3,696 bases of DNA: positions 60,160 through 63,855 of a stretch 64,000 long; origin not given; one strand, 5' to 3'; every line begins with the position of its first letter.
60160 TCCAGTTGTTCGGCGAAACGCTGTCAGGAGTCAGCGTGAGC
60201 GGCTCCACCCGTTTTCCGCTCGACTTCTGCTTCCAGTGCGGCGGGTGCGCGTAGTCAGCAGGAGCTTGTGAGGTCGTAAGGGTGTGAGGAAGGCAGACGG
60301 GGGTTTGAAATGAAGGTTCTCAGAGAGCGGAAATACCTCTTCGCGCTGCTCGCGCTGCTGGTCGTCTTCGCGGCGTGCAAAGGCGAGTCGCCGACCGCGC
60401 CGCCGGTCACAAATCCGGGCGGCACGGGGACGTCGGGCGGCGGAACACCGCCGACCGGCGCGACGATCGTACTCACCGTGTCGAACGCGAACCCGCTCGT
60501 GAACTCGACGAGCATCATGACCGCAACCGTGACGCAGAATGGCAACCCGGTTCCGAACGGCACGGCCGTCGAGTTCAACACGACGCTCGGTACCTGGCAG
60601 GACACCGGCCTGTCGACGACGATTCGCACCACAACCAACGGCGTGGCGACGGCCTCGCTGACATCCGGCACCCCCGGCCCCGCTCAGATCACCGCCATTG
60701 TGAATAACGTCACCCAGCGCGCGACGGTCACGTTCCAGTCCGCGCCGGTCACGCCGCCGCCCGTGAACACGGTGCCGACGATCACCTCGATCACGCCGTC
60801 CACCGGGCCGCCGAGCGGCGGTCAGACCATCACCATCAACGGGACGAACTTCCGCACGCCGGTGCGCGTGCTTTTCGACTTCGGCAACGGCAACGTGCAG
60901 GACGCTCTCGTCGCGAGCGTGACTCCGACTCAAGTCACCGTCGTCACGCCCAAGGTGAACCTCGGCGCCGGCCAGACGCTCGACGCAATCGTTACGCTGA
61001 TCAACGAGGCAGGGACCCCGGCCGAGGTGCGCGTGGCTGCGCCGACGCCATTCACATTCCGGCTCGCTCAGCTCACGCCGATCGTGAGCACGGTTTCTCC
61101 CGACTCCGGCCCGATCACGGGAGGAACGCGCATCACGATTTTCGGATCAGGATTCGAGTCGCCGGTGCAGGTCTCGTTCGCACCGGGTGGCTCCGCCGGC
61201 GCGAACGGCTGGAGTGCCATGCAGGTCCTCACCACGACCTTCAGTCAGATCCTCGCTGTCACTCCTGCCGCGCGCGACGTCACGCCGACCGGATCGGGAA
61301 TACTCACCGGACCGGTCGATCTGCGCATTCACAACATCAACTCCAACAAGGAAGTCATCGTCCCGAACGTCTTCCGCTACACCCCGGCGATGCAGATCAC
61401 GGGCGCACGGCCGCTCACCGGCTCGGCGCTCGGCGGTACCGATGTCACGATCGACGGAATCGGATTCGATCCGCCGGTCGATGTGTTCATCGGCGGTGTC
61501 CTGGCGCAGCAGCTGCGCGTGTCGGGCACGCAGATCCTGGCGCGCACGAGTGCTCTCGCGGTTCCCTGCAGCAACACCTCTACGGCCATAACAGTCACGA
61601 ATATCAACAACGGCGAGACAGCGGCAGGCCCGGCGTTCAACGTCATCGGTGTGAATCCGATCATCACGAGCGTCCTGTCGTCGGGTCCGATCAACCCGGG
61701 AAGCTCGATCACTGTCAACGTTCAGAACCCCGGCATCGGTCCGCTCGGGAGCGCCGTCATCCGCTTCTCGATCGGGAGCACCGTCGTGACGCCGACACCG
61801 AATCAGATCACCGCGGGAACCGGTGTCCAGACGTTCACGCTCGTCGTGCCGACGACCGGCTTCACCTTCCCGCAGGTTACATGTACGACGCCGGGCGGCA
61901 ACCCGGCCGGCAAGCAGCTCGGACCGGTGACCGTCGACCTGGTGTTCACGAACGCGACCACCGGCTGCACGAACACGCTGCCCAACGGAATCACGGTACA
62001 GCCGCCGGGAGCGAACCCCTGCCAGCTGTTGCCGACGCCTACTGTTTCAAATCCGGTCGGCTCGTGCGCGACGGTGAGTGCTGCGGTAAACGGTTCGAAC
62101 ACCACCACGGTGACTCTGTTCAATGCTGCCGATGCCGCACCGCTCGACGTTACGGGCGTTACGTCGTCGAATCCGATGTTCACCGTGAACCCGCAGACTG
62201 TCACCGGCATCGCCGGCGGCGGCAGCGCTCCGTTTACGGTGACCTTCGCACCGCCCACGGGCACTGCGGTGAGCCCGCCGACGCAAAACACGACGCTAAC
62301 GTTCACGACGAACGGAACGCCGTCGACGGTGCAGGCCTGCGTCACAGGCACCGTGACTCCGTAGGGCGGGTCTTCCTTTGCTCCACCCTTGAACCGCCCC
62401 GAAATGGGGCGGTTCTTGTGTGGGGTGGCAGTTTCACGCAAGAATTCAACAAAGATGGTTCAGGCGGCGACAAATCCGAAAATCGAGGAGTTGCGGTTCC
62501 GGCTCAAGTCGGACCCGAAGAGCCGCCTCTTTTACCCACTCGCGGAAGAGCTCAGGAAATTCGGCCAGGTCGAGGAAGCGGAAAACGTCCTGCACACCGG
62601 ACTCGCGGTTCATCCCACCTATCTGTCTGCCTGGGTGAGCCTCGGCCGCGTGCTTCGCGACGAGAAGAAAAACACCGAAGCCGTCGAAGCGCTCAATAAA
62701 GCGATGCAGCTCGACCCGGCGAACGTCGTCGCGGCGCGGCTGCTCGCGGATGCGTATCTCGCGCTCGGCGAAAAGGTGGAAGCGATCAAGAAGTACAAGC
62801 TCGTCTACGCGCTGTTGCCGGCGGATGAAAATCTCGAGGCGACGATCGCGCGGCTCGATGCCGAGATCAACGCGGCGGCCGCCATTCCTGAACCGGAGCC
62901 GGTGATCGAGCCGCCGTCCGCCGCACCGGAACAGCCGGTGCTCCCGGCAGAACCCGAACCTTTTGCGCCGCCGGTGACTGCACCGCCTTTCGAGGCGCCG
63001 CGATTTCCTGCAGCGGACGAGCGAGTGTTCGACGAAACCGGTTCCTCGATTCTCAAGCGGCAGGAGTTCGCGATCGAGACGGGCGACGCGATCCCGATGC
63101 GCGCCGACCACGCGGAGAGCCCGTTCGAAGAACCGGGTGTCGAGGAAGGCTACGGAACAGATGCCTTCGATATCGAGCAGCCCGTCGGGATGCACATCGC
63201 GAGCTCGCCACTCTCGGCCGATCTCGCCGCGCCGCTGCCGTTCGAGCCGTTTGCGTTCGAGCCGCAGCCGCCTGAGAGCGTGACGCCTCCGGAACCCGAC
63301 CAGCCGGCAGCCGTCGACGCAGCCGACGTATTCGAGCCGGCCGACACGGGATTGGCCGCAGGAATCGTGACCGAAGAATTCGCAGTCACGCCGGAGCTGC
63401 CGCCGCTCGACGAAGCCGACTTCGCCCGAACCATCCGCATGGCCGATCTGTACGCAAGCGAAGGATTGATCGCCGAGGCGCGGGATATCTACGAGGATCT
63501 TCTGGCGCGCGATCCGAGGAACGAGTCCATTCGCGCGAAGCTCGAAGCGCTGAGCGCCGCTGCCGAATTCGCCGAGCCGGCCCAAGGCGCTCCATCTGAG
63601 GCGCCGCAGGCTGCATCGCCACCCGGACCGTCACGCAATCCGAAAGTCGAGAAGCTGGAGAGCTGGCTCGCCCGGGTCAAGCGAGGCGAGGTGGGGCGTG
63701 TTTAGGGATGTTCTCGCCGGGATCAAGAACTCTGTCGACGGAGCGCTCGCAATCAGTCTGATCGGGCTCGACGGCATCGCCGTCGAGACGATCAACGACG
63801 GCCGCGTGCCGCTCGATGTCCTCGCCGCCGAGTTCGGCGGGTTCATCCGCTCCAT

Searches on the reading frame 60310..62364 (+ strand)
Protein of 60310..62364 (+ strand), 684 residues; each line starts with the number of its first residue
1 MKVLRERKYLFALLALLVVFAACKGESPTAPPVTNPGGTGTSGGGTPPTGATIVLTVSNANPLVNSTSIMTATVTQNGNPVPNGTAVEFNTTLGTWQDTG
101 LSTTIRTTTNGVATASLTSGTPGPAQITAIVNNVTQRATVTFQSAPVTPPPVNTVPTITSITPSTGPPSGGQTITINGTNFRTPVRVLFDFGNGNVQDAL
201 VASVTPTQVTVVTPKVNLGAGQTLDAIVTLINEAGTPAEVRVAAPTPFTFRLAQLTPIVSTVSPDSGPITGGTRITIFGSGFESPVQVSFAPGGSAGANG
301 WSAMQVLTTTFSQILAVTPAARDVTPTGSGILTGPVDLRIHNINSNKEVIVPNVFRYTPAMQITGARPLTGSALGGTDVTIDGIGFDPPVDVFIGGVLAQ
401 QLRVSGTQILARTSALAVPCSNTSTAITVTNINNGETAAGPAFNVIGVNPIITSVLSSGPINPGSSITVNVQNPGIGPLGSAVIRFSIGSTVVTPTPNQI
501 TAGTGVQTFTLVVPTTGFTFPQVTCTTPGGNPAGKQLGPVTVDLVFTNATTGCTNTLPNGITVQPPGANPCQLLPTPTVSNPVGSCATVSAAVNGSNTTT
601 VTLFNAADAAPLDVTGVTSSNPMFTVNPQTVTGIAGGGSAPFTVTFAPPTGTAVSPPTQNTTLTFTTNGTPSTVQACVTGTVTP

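Call 63: search_protein_families(library=pfam, max_evalue=0.000001, proteins=[window:60310-62364:+])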
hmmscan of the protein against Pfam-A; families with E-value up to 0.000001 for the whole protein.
window:60310-62364:+ (684 aa): 1 family
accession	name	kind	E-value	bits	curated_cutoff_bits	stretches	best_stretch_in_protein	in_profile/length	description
PF01833.30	TIG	-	3e-21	75.6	20.9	1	156-232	1-72/84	IPT/TIG domain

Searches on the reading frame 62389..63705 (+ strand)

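Call 63: search_protein_families(library=pfam, max_evalue=0.000001, proteins=[window:62389-63705:+])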
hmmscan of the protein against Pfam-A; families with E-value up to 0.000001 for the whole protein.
window:62389-63705:+ (438 aa): 9 families
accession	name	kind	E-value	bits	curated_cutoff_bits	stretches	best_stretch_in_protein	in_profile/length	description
PF13428.12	TPR_14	-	8e-14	51.2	23.5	0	349-385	5-41/44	Tetratricopeptide repeat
PF07719.23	TPR_2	-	7.7e-13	47.9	27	0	81-112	3-34/34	Tetratricopeptide repeat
PF14559.12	TPR_19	-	1.1e-11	45.4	25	0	89-134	1-46/68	Tetratricopeptide repeat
PF13181.12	TPR_8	-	4.6e-10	39.3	25.7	0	80-112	2-34/34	Tetratricopeptide repeat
PF13432.12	TPR_16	-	5.1e-10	40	32.7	0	50-112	2-64/65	Tetratricopeptide repeat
PF23914.1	TPR_CcmH_CycH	-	2.5e-08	34.3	42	1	67-143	38-114/158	Cytochrome c-type biogenesis protein H TPR domain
PF13414.12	TPR_11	-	3.2e-08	33.6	26.8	0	86-127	1-42/42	TPR repeat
PF00515.34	TPR_1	-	5.2e-07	29.6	27.8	0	81-112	3-34/34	Tetratricopeptide repeat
PF13176.12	TPR_7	-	5.4e-07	29.6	27.9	0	118-148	4-34/36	Tetratricopeptide repeat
